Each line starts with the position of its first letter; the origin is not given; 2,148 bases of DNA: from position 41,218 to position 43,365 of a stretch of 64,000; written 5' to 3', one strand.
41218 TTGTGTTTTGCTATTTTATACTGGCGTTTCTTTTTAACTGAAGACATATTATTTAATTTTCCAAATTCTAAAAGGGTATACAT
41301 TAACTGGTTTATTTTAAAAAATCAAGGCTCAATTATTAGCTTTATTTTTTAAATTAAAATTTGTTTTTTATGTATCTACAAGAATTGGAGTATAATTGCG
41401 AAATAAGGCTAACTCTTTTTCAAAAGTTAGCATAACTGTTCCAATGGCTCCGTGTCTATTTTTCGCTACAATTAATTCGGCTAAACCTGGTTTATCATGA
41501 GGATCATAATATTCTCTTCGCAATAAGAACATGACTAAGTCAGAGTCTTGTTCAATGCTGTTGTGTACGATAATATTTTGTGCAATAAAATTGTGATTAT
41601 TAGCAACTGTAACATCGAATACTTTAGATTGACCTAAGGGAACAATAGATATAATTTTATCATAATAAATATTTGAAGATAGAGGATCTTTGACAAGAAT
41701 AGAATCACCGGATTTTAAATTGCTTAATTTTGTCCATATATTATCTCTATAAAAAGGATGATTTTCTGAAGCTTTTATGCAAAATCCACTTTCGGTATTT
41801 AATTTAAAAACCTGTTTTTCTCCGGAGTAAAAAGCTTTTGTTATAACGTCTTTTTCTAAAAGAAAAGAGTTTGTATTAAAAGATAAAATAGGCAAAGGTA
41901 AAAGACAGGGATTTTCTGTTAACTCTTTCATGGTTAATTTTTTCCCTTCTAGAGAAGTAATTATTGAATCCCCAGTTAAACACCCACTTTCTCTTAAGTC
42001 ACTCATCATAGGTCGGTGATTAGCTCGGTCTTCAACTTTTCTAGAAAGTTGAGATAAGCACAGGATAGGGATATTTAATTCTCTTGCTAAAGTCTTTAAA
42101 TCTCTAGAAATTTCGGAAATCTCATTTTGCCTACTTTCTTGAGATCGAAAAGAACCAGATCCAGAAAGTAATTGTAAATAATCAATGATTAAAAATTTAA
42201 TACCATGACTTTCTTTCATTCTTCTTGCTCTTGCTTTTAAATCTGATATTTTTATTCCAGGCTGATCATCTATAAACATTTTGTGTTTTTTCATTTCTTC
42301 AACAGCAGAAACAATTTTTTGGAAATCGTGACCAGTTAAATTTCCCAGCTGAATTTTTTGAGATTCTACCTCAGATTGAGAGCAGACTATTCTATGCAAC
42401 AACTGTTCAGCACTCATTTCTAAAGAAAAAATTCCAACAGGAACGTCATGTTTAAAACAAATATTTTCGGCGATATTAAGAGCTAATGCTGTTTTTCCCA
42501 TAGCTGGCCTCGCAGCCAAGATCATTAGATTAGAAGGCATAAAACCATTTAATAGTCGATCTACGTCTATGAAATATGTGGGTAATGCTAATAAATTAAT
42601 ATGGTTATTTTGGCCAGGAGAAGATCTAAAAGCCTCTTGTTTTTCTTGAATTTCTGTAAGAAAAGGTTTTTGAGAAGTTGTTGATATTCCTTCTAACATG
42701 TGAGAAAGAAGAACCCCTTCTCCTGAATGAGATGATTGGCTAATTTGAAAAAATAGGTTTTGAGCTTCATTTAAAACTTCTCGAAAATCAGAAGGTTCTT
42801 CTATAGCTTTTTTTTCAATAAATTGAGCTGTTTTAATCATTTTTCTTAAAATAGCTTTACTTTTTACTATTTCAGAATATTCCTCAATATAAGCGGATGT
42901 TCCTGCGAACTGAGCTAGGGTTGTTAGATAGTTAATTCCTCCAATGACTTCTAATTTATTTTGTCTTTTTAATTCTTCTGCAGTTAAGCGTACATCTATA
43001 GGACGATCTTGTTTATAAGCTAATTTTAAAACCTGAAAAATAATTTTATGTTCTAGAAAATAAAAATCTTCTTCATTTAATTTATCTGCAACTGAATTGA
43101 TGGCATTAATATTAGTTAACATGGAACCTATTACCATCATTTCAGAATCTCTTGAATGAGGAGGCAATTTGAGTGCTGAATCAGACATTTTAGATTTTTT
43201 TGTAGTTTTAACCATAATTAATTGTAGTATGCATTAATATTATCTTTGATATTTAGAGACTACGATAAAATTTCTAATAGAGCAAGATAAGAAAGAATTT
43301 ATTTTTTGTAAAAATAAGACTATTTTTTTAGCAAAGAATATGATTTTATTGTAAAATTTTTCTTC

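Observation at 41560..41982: In-frame mini-intein splits the replicative helicase DnaB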

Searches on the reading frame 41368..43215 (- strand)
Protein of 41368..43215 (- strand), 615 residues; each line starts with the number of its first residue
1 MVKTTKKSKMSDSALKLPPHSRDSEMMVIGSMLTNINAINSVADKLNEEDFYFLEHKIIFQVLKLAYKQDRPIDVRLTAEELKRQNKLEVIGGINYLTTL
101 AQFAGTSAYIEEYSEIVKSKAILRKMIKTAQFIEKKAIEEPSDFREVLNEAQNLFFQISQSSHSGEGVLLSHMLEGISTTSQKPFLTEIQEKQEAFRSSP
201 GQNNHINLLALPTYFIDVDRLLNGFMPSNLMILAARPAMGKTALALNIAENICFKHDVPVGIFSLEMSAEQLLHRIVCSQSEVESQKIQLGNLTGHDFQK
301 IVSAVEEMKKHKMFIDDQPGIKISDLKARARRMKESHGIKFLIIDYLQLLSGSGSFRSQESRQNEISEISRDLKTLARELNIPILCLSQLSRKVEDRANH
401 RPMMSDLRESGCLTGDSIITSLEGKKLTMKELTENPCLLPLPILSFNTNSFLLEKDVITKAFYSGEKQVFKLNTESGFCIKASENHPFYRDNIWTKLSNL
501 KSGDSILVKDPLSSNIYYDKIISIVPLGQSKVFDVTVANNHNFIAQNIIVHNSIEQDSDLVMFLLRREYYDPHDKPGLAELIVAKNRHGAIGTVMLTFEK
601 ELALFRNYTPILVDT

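Call 3: search_protein_families(library=pfam, proteins=[window:41368-43215:-], max_evalue=0.1)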
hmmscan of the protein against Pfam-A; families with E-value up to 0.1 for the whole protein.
window:41368-43215:- (615 aa): 6 families
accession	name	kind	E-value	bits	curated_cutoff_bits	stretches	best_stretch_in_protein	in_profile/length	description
PF03796.21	DnaB_C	-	3.5e-98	328.5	27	1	211-607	2-255/255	DnaB-like helicase C terminal domain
PF00772.26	DnaB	-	9.7e-28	96.7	23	1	18-118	2-102/103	DnaB-like helicase N terminal domain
PF14890.11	Intein_splicing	-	9.2e-16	58.5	35.8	1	423-552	6-155/155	Intein splicing domain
PF13481.12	AAA_25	-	5.7e-11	42.8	27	1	219-390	23-190/195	AAA domain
PF07591.16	PT-HINT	-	0.00029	21.5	27.7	1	470-551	47-135/137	Pretoxin HINT domain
PF06745.19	ATPase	-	0.023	14.5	26.6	1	212-353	2-132/231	KaiC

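Call 4: search_protein_families(library=ncbifam, proteins=[window:41368-43215:-], max_evalue=0.1)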
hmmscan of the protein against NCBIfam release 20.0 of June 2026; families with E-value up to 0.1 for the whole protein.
window:41368-43215:- (615 aa): 28 families (the best 25 are shown)
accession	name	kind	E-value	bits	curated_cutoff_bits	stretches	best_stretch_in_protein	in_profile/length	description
NF004967.0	PRK06321.1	equivalog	4.8e-240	797.3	751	2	5-417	3-415/472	replicative DNA helicase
NF005852.0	PRK07773.1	equivalog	6.1e-168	560.8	780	2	6-508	12-492/886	replicative DNA helicase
TIGR00665.1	DnaB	equivalog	5.1e-146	486.9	385.25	1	17-609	1-434/435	replicative DNA helicase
NF004384.0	PRK05748.1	equivalog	5.3e-132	440.6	525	2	13-418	5-392/452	replicative DNA helicase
NF004109.0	PRK05595.1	equivalog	1.9e-110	369.6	737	2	12-418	2-388/444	replicative DNA helicase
NF006606.0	PRK09165.1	equivalog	9.6e-109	364.2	540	2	4-416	7-418/497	replicative DNA helicase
NF005424.0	PRK07004.1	equivalog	1.4e-107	360.1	834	2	13-417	10-400/460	replicative DNA helicase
TIGR03600.1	phage_DnaB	exception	1.1e-105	354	498.65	2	23-417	3-380/421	phage replicative helicase, DnaB family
NF006443.0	PRK08760.1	equivalog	6.6e-104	347.9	741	2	13-417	28-415/476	replicative DNA helicase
NF005369.0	PRK06904.1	equivalog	4.7e-101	338.8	809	2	11-417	18-412/474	replicative DNA helicase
NF006458.0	PRK08840.1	equivalog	2.9e-97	326.3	884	2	6-417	8-405/464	replicative DNA helicase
NF006306.0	PRK08506.1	equivalog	5.3e-96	322.1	596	2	23-417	8-378/472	replicative DNA helicase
NF040583.1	dnaB_SPI-7_type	exception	1.3e-95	321.1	655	2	19-417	2-383/434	SPI-7-type island replicative DNA helicase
NF005945.0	PRK08006.1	equivalog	5.5e-93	312.3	898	2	13-417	22-412/471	replicative DNA helicase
NF005240.0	PRK06749.1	subfamily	1.8e-67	228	686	3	208-419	166-378/428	replicative DNA helicase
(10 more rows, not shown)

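Call 6: find_homologous_proteins(query=window:41368-43215:-, max_evalue=1e-20)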
Query window:41368-43215:- (615 aa): 7993 proteins with E <= 1e-20 among 8000 candidates; the best 120 are listed.
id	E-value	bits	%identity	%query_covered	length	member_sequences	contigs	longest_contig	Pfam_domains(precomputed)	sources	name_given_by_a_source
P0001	0.0e+0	1353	100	100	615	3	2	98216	PF03796.22,PF00772.27,PF13481.13,PF14890.12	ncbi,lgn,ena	-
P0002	0.0e+0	1205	89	100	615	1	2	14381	PF03796.22,PF00772.27,PF13481.13,PF14890.12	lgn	-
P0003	0.0e+0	1156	85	100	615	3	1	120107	PF07591.16,PF03796.22,PF00772.27,PF13481.13,PF14890.12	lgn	-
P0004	1.3e-240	818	62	99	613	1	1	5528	PF03796.22,PF20307.5,PF00772.27,PF13481.13,PF14890.12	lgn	-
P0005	2.6e-240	817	60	97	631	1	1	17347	PF03796.22,PF00772.27,PF13481.13,PF14890.12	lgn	-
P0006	3.6e-239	813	61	98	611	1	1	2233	PF03796.22,PF00772.27,PF13481.13,PF14890.12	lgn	-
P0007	5.5e-238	809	62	98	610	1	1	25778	PF03796.22,PF00772.27,PF13481.13,PF14890.12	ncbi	ncbi:MAG: replicative DNA helicase [Chlamydiales bacterium]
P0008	2.0e-236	804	62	97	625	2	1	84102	PF03796.22,PF00772.27,PF13481.13,PF14890.12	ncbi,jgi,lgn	-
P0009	8.9e-236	802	59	83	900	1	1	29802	PF03796.22,PF14528.12,PF00772.27,PF13481.13,PF14890.12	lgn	-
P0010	1.1e-235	802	60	97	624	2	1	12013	PF03796.22,PF00772.27,PF13481.13,PF14890.12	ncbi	ncbi:MAG: replicative DNA helicase [Chlamydiota bacterium]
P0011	1.8e-235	801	60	97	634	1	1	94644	PF03796.22,PF00772.27,PF13481.13,PF14890.12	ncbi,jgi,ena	jgi:replicative DNA helicase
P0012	3.9e-235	800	60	98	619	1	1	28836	PF06745.20,PF03796.22,PF00772.27,PF13481.13,PF14890.12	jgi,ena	-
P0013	7.9e-235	799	63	60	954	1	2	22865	PF03796.22,PF14528.12,PF00772.27,PF13481.13,PF14890.12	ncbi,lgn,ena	-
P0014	1.1e-234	798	60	81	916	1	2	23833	PF03796.22,PF14528.12,PF00772.27,PF13481.13,PF14890.12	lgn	-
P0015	2.2e-234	797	60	98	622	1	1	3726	PF03796.22,PF00772.27,PF13481.13,PF14890.12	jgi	jgi:replicative DNA helicase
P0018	9.6e-234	795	59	60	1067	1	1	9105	PF03796.22,PF14528.12,PF00772.27,PF13481.13,PF14890.12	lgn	-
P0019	1.1e-233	795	60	82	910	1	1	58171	PF06745.20,PF03796.22,PF14528.12,PF00772.27,PF13481.13,PF14890.12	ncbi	-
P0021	1.1e-233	795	59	82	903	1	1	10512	PF03796.22,PF14528.12,PF00772.27,PF13481.13,PF14890.12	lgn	-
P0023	1.6e-233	795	62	80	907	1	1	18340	PF03796.22,PF14528.12,PF00772.27,PF13481.13,PF14890.12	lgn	-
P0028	2.0e-232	791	60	80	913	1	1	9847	PF03796.22,PF14528.12,PF00772.27,PF13481.13,PF14890.12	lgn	-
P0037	1.4e-230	785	59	82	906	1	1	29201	PF03796.22,PF14528.12,PF00772.27,PF13481.13,PF14890.12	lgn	-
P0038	2.3e-230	784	60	81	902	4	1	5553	PF03796.22,PF14528.12,PF00772.27,PF13481.13,PF14890.12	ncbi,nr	ncbi:MAG: Replicative DNA helicase [Chlamydiae bacterium]|nr:Replicative DNA helicase [Chlamydiota b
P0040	4.2e-230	783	60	81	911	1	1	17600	PF03796.22,PF14528.12,PF00772.27,PF13481.13,PF14890.12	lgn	-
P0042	7.2e-230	782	60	80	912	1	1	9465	PF03796.22,PF14528.12,PF00772.27,PF13481.13,PF14890.12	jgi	jgi:replicative DNA helicase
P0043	9.0e-230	782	62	80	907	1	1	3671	PF03796.22,PF14528.12,PF00772.27,PF13481.13,PF14890.12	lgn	-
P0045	2.2e-229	781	60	81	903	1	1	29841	PF03796.22,PF14528.12,PF00772.27,PF13481.13,PF14890.12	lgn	-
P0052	1.0e-228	779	58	83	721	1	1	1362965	PF03796.22,PF14528.12,PF00772.27,PF13481.13,PF14890.12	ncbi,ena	-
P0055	1.4e-228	778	62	62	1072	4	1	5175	PF07591.16,PF03796.22,PF14528.12,PF00772.27,PF13481.13,PF14890.12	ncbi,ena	-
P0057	1.8e-228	778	59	82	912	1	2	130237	PF03796.22,PF14528.12,PF00772.27,PF13481.13,PF14890.12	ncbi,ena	-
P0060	3.1e-228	777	58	82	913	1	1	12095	PF03796.22,PF14528.12,PF00772.27,PF13481.13,PF14890.12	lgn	-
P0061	3.5e-228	777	60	80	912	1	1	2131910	PF03796.22,PF14528.12,PF00772.27,PF13481.13,PF14890.12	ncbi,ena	-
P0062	4.3e-228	777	60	80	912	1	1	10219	PF03796.22,PF14528.12,PF00772.27,PF13481.13,PF14890.12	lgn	-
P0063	4.3e-228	777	62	79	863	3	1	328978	PF03796.22,PF14528.12,PF00772.27,PF13481.13,PF14890.12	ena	-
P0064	5.2e-228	776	61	80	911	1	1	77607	PF03796.22,PF14528.12,PF00772.27,PF13481.13,PF14890.12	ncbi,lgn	-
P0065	6.6e-228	776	59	82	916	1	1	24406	PF03796.22,PF14528.12,PF00772.27,PF13481.13,PF14890.12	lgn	-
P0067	9.1e-228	776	60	81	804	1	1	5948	PF03796.22,PF14528.12,PF00772.27,PF13481.13,PF14890.12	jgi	jgi:replicative DNA helicase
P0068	1.1e-227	775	59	82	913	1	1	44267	PF03796.22,PF14528.12,PF00772.27,PF13481.13,PF14890.12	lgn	-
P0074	2.5e-227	774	59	80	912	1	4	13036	PF03796.22,PF14528.12,PF00772.27,PF13481.13,PF14890.12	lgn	-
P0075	2.6e-227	774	60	80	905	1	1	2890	PF03796.22,PF14528.12,PF00772.27,PF13481.13,PF14890.12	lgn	-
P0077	3.1e-227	774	58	82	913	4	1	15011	PF03796.22,PF14528.12,PF00772.27,PF13481.13,PF14890.12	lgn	-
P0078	3.2e-227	774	57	81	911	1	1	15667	PF03796.22,PF14528.12,PF00772.27,PF13481.13,PF14890.12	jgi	-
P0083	5.8e-227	773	60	80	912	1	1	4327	PF03796.22,PF14528.12,PF00772.27,PF13481.13,PF14890.12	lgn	-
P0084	5.8e-227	773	60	81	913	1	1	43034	PF03796.22,PF14528.12,PF00772.27,PF13481.13,PF14890.12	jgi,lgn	-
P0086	1.2e-226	772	58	84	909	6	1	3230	PF03796.22,PF14528.12,PF00772.27,PF13481.13,PF14890.12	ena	-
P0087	2.3e-226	771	60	81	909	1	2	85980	PF03796.22,PF14528.12,PF00772.27,PF13481.13,PF14890.12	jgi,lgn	jgi:replicative DNA helicase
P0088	2.4e-226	771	59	80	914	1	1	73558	PF03796.22,PF14528.12,PF00772.27,PF13481.13,PF14890.12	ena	-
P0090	2.6e-226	771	61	80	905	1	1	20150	PF03796.22,PF14528.12,PF00772.27,PF13481.13,PF14890.12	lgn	-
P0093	4.4e-226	770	59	80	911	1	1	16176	PF03796.22,PF14528.12,PF00772.27,PF13481.13,PF14890.12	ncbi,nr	ncbi:MAG: replicative DNA helicase [Chlamydiae bacterium]|nr:replicative DNA helicase [Chlamydiota b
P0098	2.1e-225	768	59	80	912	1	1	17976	PF03796.22,PF14528.12,PF00772.27,PF13481.13,PF14890.12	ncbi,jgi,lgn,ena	-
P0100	3.3e-225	767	61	81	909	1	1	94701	PF03796.22,PF14528.12,PF00772.27,PF13481.13,PF14890.12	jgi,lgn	-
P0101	4.3e-225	767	59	81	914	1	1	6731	PF03796.22,PF14528.12,PF00772.27,PF13481.13,PF14890.12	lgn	-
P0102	4.6e-225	767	59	81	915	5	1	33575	PF03796.22,PF14528.12,PF00772.27,PF13481.13,PF14890.12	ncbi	-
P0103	5.9e-225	766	59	80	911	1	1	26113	PF03796.22,PF14528.12,PF00772.27,PF13481.13,PF14890.12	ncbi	-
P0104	7.0e-225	766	58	81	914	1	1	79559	PF03796.22,PF14528.12,PF00772.27,PF13481.13,PF14890.12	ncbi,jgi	jgi:replicative DNA helicase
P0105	7.9e-225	766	58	82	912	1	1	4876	PF03796.22,PF14528.12,PF00772.27,PF13481.13,PF14890.12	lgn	-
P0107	8.2e-225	766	60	80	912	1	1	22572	PF03796.22,PF14528.12,PF00772.27,PF13481.13,PF14890.12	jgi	jgi:replicative DNA helicase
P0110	1.4e-224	765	59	84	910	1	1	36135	PF03796.22,PF14528.12,PF00772.27,PF13481.13,PF14890.12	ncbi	-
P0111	1.6e-224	765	59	80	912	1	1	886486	PF03796.22,PF14528.12,PF00772.27,PF13481.13,PF14890.12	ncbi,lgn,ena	-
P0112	1.9e-224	765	57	81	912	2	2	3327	PF03796.22,PF14528.12,PF00772.27,PF13481.13,PF14890.12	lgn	-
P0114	2.4e-224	764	60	62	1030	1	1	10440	PF07591.16,PF03796.22,PF14528.12,PF00772.27,PF13481.13,PF14890.12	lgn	-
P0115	2.9e-224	764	59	82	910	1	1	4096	PF03796.22,PF14528.12,PF00772.27,PF13481.13,PF14890.12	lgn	-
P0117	5.0e-224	763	58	82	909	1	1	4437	PF03796.22,PF14528.12,PF00772.27,PF13481.13,PF14890.12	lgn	-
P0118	5.1e-224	763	59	81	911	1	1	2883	PF03796.22,PF14528.12,PF00772.27,PF13481.13,PF14890.12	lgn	-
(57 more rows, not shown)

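Call 7: find_related_loci(query=window:41368-43215:-, collection=genome_contigs, flank=4000)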
Query window:41368-43215:- (615 aa) in genome_contigs; peptide patterns used: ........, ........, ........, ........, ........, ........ (x = any residue, [..] = any of these).
42 stretches matched a pattern; 14 encode a relative of the query (tblastn E <= 1e-3); 14 distinct loci.
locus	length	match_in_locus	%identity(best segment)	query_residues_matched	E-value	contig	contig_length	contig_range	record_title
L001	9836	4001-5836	60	5-614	0e+0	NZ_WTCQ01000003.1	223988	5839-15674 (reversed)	Candidatus Clavichlamydia salmonicola strain ET CLAVI_contig00003, whole genome shotgun sequence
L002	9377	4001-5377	64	10-611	4e-176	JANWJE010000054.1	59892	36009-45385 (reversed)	MAG: Parachlamydiaceae bacterium isolate CRAIB_MAG59 c_000000049880, whole genome shotgun sequence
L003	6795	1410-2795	65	8-611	2e-176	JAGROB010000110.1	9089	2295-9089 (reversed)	MAG: Chlamydiia bacterium isolate HKST-UBA07 2009_447544, whole genome shotgun sequence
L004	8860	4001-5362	64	15-611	2e-174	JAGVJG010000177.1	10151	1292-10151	MAG: Parachlamydiales bacterium isolate SW_18 c_000000147868, whole genome shotgun sequence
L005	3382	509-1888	61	1-610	0e+0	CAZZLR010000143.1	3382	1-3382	MAG TPA_asm: uncultured bacterium isolate SRP124364_co1_289 genome assembly, contig: NODE_37446_length_3382_cov_4.744515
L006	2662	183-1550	63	13-611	0e+0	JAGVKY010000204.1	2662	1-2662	MAG: Parachlamydiales bacterium isolate SW_28 c_000000007292, whole genome shotgun sequence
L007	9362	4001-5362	63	15-611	3e-170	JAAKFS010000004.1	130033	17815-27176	MAG: Chlamydiae bacterium isolate KR126_chlam_1 KR126chlam1_4, whole genome shotgun sequence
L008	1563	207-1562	60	11-605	0e+0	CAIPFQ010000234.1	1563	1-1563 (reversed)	MAG: uncultured Chlamydiae bacterium isolate Kiruna_bin-13304 genome assembly, contig: bin-13304:234/256, whole genome s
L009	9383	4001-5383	61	10-611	6e-166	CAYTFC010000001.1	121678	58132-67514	MAG TPA_asm: uncultured bacterium isolate SRP062349_co2_74 genome assembly, contig: NODE_89_length_121678_cov_51.665318,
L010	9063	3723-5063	60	15-605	7e-162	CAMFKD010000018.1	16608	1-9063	MAG: uncultured Chlamydiae bacterium isolate SRR12456166_bin.10_metaWRAP_v1.3_MAG genome assembly, contig: ERZ12289973.7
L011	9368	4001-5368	57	13-611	2e-155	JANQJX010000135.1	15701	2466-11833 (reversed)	MAG: Simkania sp. isolate PL25a_bin.130 k99_5471338, whole genome shotgun sequence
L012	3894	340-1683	56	15-605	2e-159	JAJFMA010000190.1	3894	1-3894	MAG: Chlamydiae bacterium isolate OFTM375 OFTM375_189, whole genome shotgun sequence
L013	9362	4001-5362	57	10-605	2e-155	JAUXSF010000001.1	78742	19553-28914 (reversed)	MAG: Chlamydiales bacterium isolate C12_metabat.bin.50 C12_k141_183380, whole genome shotgun sequence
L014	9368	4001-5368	60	11-609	1e-159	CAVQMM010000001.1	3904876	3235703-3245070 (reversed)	MAG: uncultured Chlamydiae bacterium isolate MFD00082.bin.1.18 genome assembly, contig: contig_1137, whole genome shotgu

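Call 8: list_cluster_members(proteins=[P0001, P0002, P0003])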
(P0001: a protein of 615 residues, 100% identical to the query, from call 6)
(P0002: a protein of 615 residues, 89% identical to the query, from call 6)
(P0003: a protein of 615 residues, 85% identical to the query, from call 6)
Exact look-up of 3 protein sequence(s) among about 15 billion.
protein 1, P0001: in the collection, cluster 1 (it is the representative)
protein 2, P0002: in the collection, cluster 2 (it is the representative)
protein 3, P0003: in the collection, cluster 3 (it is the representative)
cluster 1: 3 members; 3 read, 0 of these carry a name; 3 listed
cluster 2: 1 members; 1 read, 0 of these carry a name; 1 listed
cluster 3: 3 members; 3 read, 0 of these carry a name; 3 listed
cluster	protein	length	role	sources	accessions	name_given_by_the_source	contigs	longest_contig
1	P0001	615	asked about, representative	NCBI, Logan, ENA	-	-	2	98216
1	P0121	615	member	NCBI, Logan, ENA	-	-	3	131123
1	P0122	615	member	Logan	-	-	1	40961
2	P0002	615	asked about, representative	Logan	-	-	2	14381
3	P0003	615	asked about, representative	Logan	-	-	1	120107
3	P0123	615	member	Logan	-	-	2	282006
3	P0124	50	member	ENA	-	-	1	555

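Call 11: find_encoding_contigs(protein=P0001, flank=3000, max_places=4)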
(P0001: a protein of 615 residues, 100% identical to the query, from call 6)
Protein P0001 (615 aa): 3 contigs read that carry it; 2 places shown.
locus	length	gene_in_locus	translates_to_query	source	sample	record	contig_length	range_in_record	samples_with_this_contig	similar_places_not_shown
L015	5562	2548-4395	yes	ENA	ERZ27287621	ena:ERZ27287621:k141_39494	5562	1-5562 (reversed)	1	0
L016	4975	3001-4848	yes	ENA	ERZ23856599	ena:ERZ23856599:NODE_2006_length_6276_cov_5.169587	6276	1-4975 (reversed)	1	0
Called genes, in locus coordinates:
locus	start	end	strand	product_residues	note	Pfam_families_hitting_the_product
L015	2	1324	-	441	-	?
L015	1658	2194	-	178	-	PF01066:CDP-OH_P_transf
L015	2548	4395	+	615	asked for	PF00772:DnaB, PF03796:DnaB_C, PF13481:AAA_25, PF14890:Intein_splicing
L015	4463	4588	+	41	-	PF08213:COX24_C (weak)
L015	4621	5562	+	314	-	?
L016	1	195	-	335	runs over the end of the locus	PF25145:NfeD1b_N (weak), PF00574:CLP_protease (weak), PF01343:Peptidase_S49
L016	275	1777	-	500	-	PF03219:TLC, PF07690:MFS_1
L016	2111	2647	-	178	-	PF01066:CDP-OH_P_transf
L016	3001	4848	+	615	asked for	PF00772:DnaB, PF03796:DnaB_C, PF13481:AAA_25, PF14890:Intein_splicing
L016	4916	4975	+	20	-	?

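Call 12: find_encoding_contigs(protein=P0003, flank=3000, max_places=3)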
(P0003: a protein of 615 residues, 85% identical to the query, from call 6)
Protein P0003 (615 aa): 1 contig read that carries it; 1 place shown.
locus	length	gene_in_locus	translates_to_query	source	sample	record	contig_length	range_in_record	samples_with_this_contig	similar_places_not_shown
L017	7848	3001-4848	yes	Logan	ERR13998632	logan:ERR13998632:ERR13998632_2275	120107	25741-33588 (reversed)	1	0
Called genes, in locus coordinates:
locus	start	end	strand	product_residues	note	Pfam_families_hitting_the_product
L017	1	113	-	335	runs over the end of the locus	PF00574:CLP_protease (weak), PF25145:NfeD1b_N (faint), PF01343:Peptidase_S49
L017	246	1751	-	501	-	PF03219:TLC, PF07690:MFS_1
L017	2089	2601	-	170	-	PF01066:CDP-OH_P_transf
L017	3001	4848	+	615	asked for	PF00772:DnaB, PF07591:PT-HINT (faint), PF03796:DnaB_C, PF13481:AAA_25, PF14890:Intein_splicing (weak)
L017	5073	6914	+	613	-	PF01134:GIDA, PF21680:GIDA_C_1st, PF13932:SAM_GIDA_C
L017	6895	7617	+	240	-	PF21948:LplA-B_cat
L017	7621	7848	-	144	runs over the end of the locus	PF00334:NDK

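Call 21: find_encoding_contigs(protein=P0002, flank=3000, max_places=2)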
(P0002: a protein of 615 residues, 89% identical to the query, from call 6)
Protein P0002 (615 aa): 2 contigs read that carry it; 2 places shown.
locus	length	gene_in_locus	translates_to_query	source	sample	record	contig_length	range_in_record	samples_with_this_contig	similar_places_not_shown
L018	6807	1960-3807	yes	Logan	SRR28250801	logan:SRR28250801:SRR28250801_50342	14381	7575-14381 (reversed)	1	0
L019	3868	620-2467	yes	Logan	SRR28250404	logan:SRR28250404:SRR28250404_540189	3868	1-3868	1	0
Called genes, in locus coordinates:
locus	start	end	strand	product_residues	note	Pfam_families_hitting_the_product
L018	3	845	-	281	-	?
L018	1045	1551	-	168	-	PF01066:CDP-OH_P_transf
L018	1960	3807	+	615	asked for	PF00772:DnaB, PF03796:DnaB_C, PF13481:AAA_25, PF14890:Intein_splicing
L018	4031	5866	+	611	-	PF01134:GIDA, PF21680:GIDA_C_1st, PF13932:SAM_GIDA_C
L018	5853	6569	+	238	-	PF21948:LplA-B_cat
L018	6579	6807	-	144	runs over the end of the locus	PF00334:NDK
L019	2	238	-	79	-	?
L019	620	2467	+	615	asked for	PF00772:DnaB, PF03796:DnaB_C, PF13481:AAA_25, PF14890:Intein_splicing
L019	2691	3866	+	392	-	?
